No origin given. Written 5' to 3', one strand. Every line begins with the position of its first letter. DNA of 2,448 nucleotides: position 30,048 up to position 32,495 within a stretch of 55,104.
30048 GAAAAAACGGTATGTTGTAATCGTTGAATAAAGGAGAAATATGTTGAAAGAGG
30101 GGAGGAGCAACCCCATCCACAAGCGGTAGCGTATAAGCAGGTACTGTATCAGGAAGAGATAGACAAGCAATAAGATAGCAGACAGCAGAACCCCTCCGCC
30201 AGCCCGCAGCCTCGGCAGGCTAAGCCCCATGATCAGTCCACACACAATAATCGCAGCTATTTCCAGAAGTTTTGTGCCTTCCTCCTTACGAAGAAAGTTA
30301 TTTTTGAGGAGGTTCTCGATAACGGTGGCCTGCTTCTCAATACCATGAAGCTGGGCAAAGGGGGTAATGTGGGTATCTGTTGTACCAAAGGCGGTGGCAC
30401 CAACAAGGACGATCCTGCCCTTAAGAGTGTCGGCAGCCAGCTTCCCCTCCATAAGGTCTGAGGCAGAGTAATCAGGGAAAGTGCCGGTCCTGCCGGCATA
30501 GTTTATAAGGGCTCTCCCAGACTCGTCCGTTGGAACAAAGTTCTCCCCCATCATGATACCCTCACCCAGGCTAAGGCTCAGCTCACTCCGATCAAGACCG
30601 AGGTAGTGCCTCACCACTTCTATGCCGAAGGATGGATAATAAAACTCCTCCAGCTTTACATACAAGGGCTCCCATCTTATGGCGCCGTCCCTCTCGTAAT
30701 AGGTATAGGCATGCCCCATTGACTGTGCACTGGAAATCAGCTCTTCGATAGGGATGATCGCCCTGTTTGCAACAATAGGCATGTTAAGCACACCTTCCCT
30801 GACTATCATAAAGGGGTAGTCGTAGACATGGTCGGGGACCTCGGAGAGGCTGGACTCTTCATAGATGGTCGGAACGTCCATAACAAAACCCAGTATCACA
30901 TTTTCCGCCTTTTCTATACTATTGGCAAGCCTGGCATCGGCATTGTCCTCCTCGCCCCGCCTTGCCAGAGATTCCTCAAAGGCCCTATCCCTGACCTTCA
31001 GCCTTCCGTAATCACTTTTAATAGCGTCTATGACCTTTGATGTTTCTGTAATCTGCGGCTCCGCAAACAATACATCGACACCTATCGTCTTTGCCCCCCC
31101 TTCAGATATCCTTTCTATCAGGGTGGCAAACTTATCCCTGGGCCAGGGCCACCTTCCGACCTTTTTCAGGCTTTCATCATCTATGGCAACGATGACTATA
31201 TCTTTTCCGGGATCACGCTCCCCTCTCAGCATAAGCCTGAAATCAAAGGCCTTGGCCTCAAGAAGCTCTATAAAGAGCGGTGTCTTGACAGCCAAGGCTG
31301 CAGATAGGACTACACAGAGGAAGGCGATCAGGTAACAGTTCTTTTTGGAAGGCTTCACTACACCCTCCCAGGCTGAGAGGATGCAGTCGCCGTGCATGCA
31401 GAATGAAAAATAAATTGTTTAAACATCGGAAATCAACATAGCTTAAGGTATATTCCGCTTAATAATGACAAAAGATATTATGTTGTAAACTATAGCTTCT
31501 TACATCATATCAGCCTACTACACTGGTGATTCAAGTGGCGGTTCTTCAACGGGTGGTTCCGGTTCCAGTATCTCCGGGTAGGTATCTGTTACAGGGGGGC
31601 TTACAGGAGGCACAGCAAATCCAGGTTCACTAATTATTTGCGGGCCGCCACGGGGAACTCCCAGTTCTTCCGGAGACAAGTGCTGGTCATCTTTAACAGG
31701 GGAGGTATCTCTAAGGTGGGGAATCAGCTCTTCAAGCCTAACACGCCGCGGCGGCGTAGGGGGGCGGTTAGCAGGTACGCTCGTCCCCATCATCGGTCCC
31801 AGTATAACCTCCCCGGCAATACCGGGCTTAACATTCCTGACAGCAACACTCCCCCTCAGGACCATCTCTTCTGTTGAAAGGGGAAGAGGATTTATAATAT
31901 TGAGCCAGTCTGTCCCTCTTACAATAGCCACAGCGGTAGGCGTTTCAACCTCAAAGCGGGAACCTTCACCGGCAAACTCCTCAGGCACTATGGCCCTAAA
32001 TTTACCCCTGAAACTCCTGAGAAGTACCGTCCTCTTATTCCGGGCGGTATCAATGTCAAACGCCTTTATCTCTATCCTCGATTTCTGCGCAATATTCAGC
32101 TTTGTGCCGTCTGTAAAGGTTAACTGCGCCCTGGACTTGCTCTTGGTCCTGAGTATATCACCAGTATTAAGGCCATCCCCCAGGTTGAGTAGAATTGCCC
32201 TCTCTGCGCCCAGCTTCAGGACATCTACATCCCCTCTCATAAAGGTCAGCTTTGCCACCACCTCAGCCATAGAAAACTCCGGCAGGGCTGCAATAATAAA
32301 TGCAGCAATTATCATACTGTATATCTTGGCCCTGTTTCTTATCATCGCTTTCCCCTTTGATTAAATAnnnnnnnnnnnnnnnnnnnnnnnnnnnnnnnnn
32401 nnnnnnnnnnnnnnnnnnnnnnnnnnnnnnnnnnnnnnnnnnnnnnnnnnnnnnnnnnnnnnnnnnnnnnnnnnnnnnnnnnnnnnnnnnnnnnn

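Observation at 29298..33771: Candidate trans-envelope signalling module: TPR/beta-barrel OMP + FecR-domain protein with Pro-rich spacer + CHASE2 nucleotidyl cyclase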

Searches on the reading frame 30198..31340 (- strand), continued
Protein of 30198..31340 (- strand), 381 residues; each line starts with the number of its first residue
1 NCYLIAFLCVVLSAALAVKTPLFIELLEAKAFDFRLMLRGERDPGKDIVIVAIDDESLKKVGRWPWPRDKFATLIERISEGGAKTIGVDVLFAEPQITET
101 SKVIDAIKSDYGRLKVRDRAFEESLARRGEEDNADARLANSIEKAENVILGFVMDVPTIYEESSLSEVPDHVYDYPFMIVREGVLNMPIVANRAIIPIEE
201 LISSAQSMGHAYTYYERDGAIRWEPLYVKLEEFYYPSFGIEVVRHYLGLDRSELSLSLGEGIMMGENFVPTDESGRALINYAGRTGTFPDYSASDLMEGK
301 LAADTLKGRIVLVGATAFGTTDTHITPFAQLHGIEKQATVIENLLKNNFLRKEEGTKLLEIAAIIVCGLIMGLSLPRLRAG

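Call 83: search_protein_families(library=pfam, proteins=[L018:9971-12505:+, L010:5149-8538:+, L010:14242-15717:-], max_evalue=0.001)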
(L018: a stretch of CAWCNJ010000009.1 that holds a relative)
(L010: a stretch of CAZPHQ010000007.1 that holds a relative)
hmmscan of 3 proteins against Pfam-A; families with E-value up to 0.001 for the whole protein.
L018:9971-12505:+ (844 aa): 3 families
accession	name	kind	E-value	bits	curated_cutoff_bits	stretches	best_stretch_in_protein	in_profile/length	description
PF05226.16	CHASE2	-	1.4e-61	208.8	26.3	1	15-382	2-253/257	CHASE2 domain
PF00069.31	Pkinase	-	1.2e-57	195.8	31.7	1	572-821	1-252/263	Protein kinase domain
PF07714.23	PK_Tyr_Ser-Thr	-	8.2e-40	137.2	23.1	1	573-821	2-249/258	Protein tyrosine and serine/threonine kinase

L010:5149-8538:+ (1129 aa): 13 families
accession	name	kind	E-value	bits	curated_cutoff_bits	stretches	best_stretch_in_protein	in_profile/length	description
PF07719.23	TPR_2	-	4.8e-19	67.3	27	1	255-286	2-33/34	Tetratricopeptide repeat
PF00515.34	TPR_1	-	8e-18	63.9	27.8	0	255-287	2-34/34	Tetratricopeptide repeat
PF04773.18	FecR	-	1.2e-14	54.9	24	1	69-161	1-96/97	FecR protein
PF13431.12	TPR_17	-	2.4e-14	52.8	24.4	0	345-377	2-34/34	Tetratricopeptide repeat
PF13181.12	TPR_8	-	6e-13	48.3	25.7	0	394-422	5-33/34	Tetratricopeptide repeat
PF14559.12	TPR_19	-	1.5e-11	44.9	25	1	264-322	1-59/68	Tetratricopeptide repeat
PF13432.12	TPR_16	-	1.7e-11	44.8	32.7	1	260-322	3-65/65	Tetratricopeptide repeat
PF23914.1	TPR_CcmH_CycH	-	3.7e-11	43.5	42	0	395-487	55-150/158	Cytochrome c-type biogenesis protein H TPR domain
PF13428.12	TPR_14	-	6.7e-10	39.1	23.5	0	327-365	6-44/44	Tetratricopeptide repeat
PF13414.12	TPR_11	-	4.9e-08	33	26.8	0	338-366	10-38/42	TPR repeat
PF13424.12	TPR_12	-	1.5e-05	25.6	30.1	0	305-353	27-76/77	Tetratricopeptide repeat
PF13371.12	TPR_9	-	3.2e-05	24.3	35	0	257-296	32-71/73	Tetratricopeptide repeat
PF25060.1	ARM_TT21_2nd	-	0.0003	20.8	27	0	379-456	46-122/270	Tetratricopeptide repeat protein 21 second ARM domain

L010:14242-15717:- (491 aa): 15 families
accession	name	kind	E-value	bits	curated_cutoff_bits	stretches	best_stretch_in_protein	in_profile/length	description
PF07719.23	TPR_2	-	1.9e-14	53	27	1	114-145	3-34/34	Tetratricopeptide repeat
PF13174.12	TPR_6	-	7.7e-13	48.6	26.3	0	148-179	2-33/33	Tetratricopeptide repeat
PF14559.12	TPR_19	-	9.9e-13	48.7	25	1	127-181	6-61/68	Tetratricopeptide repeat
PF00515.34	TPR_1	-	6.1e-12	45.3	27.8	1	116-145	5-34/34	Tetratricopeptide repeat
PF13432.12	TPR_16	-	1.2e-10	42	32.7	2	86-145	6-64/65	Tetratricopeptide repeat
PF13428.12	TPR_14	-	4.7e-10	39.6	23.5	1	115-153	4-42/44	Tetratricopeptide repeat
PF13181.12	TPR_8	-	4.7e-10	39.2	25.7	1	119-145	8-34/34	Tetratricopeptide repeat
PF13414.12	TPR_11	-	9.5e-10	38.5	26.8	1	122-158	4-40/42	TPR repeat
PF13424.12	TPR_12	-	1.5e-08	35.1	30.1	1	88-143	14-76/77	Tetratricopeptide repeat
PF13431.12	TPR_17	-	2.8e-08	33.8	24.4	1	134-167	1-34/34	Tetratricopeptide repeat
PF13371.12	TPR_9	-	7.7e-07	29.5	35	1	86-146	4-63/73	Tetratricopeptide repeat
PF14853.12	Fis1_TPR_C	-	1.2e-05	25.8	25.3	0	117-145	6-34/53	Fis1 C-terminal tetratricopeptide repeat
PF12895.13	ANAPC3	-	4.8e-05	24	27.2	0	127-180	4-56/82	Anaphase-promoting complex, cyclosome, subunit 3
PF24575.1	TPR_Slam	-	0.00011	23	35.2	0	120-169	55-104/104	Surface lipoprotein assembly modifier, N-terminal TPR repeats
PF23914.1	TPR_CcmH_CycH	-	0.00032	21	42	0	105-169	44-110/158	Cytochrome c-type biogenesis protein H TPR domain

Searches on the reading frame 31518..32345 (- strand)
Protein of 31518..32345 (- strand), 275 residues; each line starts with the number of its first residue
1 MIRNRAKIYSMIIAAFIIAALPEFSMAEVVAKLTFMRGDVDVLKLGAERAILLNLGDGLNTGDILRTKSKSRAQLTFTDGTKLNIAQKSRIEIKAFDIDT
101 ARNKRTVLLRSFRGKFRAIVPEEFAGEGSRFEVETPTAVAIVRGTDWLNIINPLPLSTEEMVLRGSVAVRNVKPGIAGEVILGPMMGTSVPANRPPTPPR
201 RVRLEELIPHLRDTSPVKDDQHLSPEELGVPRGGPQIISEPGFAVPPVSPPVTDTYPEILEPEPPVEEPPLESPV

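Call 3: search_protein_families(library=pfam, proteins=[window:31518-32345:-], max_evalue=0.01)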
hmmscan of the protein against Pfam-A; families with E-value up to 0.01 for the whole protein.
window:31518-32345:- (275 aa): 1 family
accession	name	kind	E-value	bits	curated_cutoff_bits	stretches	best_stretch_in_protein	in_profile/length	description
PF04773.18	FecR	-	2.7e-12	47.4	24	1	64-167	2-96/97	FecR protein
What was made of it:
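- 31518..32345 (-): Secreted FecR-domain protein gene (275 aa): signal peptide aa 1-27, FecR/CJM-type beta domain aa 29-200 (31746-32261), disordered Pro/Glu-rich tail aa 201-275 (31521-31745). Pfam FecR 2.7e-12 (call 3).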

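Call 4: search_protein_families(library=ncbifam, proteins=[window:31518-32345:-], max_evalue=0.01)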
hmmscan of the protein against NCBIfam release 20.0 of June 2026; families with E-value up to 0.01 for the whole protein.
window:31518-32345:- (275 aa): 4 families
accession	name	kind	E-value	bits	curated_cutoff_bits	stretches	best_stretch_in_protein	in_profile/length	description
NF033165.1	lipo_LipL45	exception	1.2e-13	50.9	350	1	54-169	62-173/391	lipoprotein LipL45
NF047849.1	Lsa33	exception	9e-13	48.1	420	1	32-171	31-166/310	surface adhesin Lsa33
NF033682.1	retention_LapA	subfamily_domain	0.0019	18.4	50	1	37-96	10-68/145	retention module-containing protein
NF047876.1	Lsa19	exception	0.002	17.9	250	1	29-155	9-122/182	adhesin Lsa19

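Call 88: find_homologous_proteins(query=window:31518-32345:-, max_evalue=0.00001)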
Query window:31518-32345:- (275 aa): 16 proteins with E <= 0.00001 among 1372 candidates.
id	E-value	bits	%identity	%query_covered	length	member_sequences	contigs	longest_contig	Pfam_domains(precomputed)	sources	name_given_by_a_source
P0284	1.9e-173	593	100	100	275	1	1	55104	PF04773.19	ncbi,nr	ncbi:MAG: FecR domain-containing protein [Proteobacteria bacterium]|nr:FecR domain-containing protei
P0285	5.3e-139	480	83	100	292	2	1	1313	PF04773.19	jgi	-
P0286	2.2e-138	478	84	95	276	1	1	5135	PF04773.19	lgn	-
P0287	7.7e-138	476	83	100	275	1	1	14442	PF04773.19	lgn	-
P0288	1.7e-68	249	52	90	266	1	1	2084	PF04773.19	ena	-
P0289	2.2e-62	229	46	94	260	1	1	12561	PF04773.19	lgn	-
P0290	7.5e-61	224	46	96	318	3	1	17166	PF04773.19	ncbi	-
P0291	1.5e-60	223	45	93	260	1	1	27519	PF04773.19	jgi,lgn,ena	-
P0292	3.1e-58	215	44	92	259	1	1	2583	PF04773.19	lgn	-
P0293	4.8e-53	198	43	93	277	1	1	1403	PF04773.19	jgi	-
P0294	1.3e-49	187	41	86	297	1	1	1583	PF04773.19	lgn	-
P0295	7.2e-37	145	45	69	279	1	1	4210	PF04773.19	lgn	-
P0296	4.1e-31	127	36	79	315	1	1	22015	PF04773.19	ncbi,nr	ncbi:MAG: FecR family protein [Mariprofundaceae bacterium]|nr:FecR family protein [Mariprofundaceae 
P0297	3.8e-27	114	39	65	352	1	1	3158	PF04773.19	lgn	-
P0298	6.4e-10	57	31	70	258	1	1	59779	PF04773.19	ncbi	-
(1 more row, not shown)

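Call 92: find_encoding_contigs(protein=P0291, flank=6000, max_places=1)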
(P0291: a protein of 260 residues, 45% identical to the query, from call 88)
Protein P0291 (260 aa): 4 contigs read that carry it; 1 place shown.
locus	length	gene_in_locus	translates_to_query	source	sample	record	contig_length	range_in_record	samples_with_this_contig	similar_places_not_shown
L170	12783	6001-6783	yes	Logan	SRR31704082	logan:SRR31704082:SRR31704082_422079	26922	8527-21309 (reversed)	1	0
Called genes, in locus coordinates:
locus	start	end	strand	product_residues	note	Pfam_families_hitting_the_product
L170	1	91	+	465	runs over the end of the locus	PF00749:tRNA-synt_1c, PF19269:Anticodon_2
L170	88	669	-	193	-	PF13435:Cytochrome_C554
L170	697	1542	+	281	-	PF01694:Rhomboid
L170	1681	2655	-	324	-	PF01116:F_bP_aldolase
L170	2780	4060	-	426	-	PF00083:Sugar_tr (faint), PF07690:MFS_1, PF13347:MFS_2, PF11700:ATG22, PF07690:MFS_1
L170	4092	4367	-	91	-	-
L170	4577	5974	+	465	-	PF13424:TPR_12 (faint), PF21033:RMD1-3 (faint), PF00515:TPR_1 (faint), PF12895:ANAPC3 (weak), PF13414:TPR_11 (weak), PF04575:SlipAM (weak), PF11059:DUF2860, PF10082:BBP2_2 (weak), +7 more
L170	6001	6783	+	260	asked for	PF04773:FecR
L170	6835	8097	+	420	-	PF07602:DUF1565, PF05048:NosD (weak)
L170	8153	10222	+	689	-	PF05226:CHASE2, PF00211:Guanylate_cyc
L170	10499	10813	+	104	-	-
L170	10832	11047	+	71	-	-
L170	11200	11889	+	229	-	PF00072:Response_reg, PF07238:PilZ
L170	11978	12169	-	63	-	PF11127:YgaP-like_TM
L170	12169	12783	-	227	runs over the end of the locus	PF01292:Ni_hydr_CYTB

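Call 93: find_encoding_contigs(protein=P0296, flank=6000, max_places=1)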
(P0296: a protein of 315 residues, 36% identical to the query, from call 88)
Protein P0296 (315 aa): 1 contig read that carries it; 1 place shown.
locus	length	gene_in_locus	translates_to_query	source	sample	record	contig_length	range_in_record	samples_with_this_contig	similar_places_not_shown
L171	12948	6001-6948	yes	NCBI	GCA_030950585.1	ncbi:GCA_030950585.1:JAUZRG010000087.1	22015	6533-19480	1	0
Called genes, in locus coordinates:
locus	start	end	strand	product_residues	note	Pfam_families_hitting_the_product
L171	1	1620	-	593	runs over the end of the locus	PF01336:tRNA_anti-codon, PF00152:tRNA-synt_2, PF02938:GAD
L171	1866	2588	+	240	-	PF20772:TACO1_YebC_N, PF01709:Transcrip_reg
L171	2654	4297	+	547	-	PF00342:PGI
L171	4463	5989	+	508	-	PF07719:TPR_2 (faint), PF13174:TPR_6 (faint), PF13424:TPR_12 (faint), PF13428:TPR_14 (faint), PF13414:TPR_11 (weak), PF12895:ANAPC3, PF14559:TPR_19 (weak), PF00515:TPR_1 (weak), +5 more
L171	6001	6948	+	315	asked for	PF04773:FecR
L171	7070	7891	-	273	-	PF26363:Phospholipase-like (faint), PF01764:Lipase_3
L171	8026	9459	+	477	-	PF08323:Glyco_transf_5, PF13439:Glyco_transf_4 (faint), PF13579:Glyco_trans_4_4 (weak), PF00534:Glycos_transf_1, PF13692:Glyco_trans_1_4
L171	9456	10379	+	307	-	PF00370:FGGY_N (weak), PF00480:ROK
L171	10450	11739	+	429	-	PF00202:Aminotran_3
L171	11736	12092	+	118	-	PF01502:PRA-CH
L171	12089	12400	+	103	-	PF01503:PRA-PH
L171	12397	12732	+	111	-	PF11969:DcpS_C, PF01230:HIT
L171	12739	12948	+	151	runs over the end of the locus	PF05258:DciA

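Call 94: find_encoding_contigs(protein=P0298, flank=6000, max_places=1)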
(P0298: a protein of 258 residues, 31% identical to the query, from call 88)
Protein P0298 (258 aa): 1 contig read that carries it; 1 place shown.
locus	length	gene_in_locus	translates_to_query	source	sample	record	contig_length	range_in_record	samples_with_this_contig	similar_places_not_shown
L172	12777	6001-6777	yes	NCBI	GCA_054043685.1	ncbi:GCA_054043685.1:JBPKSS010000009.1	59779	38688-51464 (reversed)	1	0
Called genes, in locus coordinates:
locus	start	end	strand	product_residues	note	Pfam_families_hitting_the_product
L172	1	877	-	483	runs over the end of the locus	PF12390:Se-cys_synth_N (faint), PF03841:SelA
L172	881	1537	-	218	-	PF03692:CxxCxxCC (weak)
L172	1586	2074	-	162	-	-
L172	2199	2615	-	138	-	-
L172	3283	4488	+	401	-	-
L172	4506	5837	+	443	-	PF07719:TPR_2 (faint), PF13428:TPR_14 (faint), PF13432:TPR_16 (faint), PF14559:TPR_19 (faint)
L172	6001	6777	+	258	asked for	PF04773:FecR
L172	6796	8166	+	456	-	PF19077:Big_13 (faint), PF00041:fn3 (weak), PF16656:Pur_ac_phosph_N (faint), PF16794:fn3_4 (faint), PF23376:Fn3_VIN3 (faint), PF24489:Ig_J_second (faint), PF25059:FN3_DSCAM-DSCAML_C (faint), PF00041:fn3 (weak)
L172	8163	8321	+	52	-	-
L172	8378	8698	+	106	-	PF07238:PilZ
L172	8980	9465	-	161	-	PF00582:Usp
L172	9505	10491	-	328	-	-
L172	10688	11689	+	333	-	PF00480:ROK, PF01869:BcrAD_BadFG (faint), PF02685:Glucokinase (faint)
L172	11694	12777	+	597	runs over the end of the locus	PF00009:GTP_EFTU, PF03144:GTP_EFTU_D2, PF00679:EFG_C, PF06421:LepA_C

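Call 98: predict_structure(alignment_id=A5)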
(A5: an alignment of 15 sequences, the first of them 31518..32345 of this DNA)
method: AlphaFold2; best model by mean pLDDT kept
length: 275 residues; sequences in the alignment: 15
mean_pLDDT: 81.1   pTM: 0.72
mean pLDDT of the five models: 81.1, 79.9, 75.0, 70.3, 59.5
residues with pLDDT >= 90: 161; 70-90: 45; 50-70: 29; < 50: 40
segments of 3 or more residues with pLDDT < 50: 22-25, 234-265
pLDDT, mean of each block of 10 residues (from residue 1): 70 68 62 96 94 97 97 96 97 94 92 97 83 97 91 96 94 93 95 96 90 79 70 43 37 33 46 49
secondary structure, 60 per line:
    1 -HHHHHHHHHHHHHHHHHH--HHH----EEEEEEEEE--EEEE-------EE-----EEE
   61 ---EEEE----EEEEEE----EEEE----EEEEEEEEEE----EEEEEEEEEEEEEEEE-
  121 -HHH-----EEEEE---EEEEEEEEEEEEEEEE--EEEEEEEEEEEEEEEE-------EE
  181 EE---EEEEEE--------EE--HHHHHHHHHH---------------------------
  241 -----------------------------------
elements in order: H2-19 E29-37 E40-43 E58-60 E64-67 E72-77 E82-85 E90-99 E104-119 E130-134 E138-153 E156-171 E179-182 E186-191 H204-213
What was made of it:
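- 31518..32345 (-): AF2 model (call 98).
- On Slam / T11SS outer-membrane protein (DUF560, SlipAM): The adjacent protein has an N-terminal FecR domain and a disordered C-terminus (call 98).
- The window protein's C-terminus is a disordered 50-75-residue tail, and its only folded domain is the N-terminal FecR domain (call 98).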

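Call 100: fold_search(model_id=the predicted structure, library=pdb)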
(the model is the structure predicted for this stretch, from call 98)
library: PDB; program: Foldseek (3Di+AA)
matches with E <= 10: 435; with E <= 0.001: 4
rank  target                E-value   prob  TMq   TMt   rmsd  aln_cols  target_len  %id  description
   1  6ovk_R                8.2e-07  1.00  0.40  0.51   3.2       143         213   17  Crystal Structure of the Pseudomonas capeferrum Anti-sigma Regulator PupR C-terminal Cell-surface Signaling Domain in  (released 2020-03-04)
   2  4m0n                  9.3e-06  1.00  0.42  0.53   3.6       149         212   16  Crystal structure of a putative anti-sigma factor (BDI_1681) from Parabacteroides distasonis ATCC 8503 at 1.65 A resolut (released 2013-10-16)
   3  4m0h_B                2.1e-05  1.00  0.41  0.52   5.0       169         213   15  Crystal structure of a putative anti-sigma factor (BDI_1681) from Parabacteroides distasonis ATCC 8503 at 2.50 A resol (released 2013-10-16)
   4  4m0h_A                7.3e-05  1.00  0.43  0.54   2.9       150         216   17  Crystal structure of a putative anti-sigma factor (BDI_1681) from Parabacteroides distasonis ATCC 8503 at 2.50 A resol (released 2013-10-16)
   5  5ix9_MODEL_1_A        1.8e-03  1.00  0.23  0.78   1.2        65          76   26  Cell surface anchoring domain (released 2017-06-28)
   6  2i3t_A                1.2e-01  0.08  0.14  0.13  15.2       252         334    8  Bub3 complex with Mad3 (BubR1) GLEBS motif (released 2007-01-09)
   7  7lcv_C                1.5e-01  0.07  0.13  0.14  17.6       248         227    9  Factor H enhancing human antibody fragment (Fab) to meningococcal Factor H binding protein (released 2021-06-09)
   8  5e55_B                2.7e-01  0.03  0.09  0.08  22.9       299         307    7  Crystal structure of mouse CNTN6 FN1-FN3 domains (released 2016-08-31)
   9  9cuy_Y                3.0e-01  0.04  0.10  0.12  19.2       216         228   14  Bacteriophage PhiTE extended baseplate (released 2025-04-16)
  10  8t9a_A                3.5e-01  0.06  0.15  0.06  14.7       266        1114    7  CryoEM structure of human DDB1-DCAF12 in complex with MAGEA3 (released 2024-04-10)
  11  1s5l_O                3.7e-01  0.05  0.13  0.14  20.6       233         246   11  Architecture of the photosynthetic oxygen evolving center (released 2004-02-24)
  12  9dhd_A                3.9e-01  0.06  0.15  0.08  14.2       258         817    8  The ternary complex of DDB1, DDA1, DET1 (released 2025-02-05)
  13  4jde_A                4.4e-01  0.03  0.07  0.12  18.8       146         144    5  Crystal structure of PUD-1/PUD-2 heterodimer (released 2013-11-06)
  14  1fyh_E                4.6e-01  0.02  0.09  0.11  19.6       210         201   10  1:1 COMPLEX BETWEEN AN INTERFERON GAMMA SINGLE-CHAIN VARIANT AND ITS RECEPTOR (released 2000-10-11)
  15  9ba4_A                4.6e-01  0.02  0.09  0.03  25.9       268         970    8  Full-length cross-linked Contactin 2 (CNTN2) (released 2024-07-17)
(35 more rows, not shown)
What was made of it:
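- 31518..32345 (-): Foldseek top hit PupR CCSSD 6OVK, 8e-7 (call 100).
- On FecR-type anti-sigma regulator (cell-surface signalling): Fold match to PupR (call 100).
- Closest known: FecA-FecR-FecI and PupB-PupR-PupI cell-surface signalling. Same: Same FecR (CJM-type) periplasmic fold (call 100).
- Checked: The model shows a beta-rich domain at 29-200 (pLDDT above 90) whose best PDB match is the PupR cell-surface-signalling domain (6OVK, E=8e-7) (calls 98, 100).
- The FecR domain fold matches the PupR anti-sigma regulator domain (call 100).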
